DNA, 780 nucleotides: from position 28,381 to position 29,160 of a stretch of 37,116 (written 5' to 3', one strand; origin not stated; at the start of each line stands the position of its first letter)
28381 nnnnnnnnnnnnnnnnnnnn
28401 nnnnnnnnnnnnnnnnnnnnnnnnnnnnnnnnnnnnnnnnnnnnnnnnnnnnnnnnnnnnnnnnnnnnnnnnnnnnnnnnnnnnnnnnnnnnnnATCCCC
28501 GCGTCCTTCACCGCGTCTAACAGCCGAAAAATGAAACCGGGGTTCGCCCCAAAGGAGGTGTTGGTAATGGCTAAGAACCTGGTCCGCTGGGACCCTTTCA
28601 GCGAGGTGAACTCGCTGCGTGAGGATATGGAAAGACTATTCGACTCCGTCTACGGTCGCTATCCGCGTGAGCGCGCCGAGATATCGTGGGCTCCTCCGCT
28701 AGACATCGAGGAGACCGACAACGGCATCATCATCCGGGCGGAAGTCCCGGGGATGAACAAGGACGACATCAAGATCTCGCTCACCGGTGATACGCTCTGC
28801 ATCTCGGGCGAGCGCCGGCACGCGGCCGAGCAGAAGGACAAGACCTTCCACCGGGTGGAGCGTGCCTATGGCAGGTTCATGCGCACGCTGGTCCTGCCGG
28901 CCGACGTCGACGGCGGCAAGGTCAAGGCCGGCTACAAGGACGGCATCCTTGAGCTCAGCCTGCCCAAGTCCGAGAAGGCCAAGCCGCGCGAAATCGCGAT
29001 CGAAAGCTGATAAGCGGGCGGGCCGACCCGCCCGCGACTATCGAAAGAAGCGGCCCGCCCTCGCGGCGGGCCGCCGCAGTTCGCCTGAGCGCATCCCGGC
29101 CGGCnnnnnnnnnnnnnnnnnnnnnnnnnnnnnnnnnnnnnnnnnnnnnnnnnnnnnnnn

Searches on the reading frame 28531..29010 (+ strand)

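Call 70: search_protein_families(library=pfam, proteins=[window:28531-29010:+], max_evalue=0.001)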
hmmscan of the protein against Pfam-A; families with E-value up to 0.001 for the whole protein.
window:28531-29010:+ (159 aa): 2 families
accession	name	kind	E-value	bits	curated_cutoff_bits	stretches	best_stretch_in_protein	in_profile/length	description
PF00011.27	HSP20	-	9.2e-26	90.4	20.8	1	58-157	1-101/102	Hsp20/alpha crystallin family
PF17886.7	ArsA_HSP20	-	2.8e-07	30.4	22.5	1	63-143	1-62/63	HSP20-like domain found in ArsA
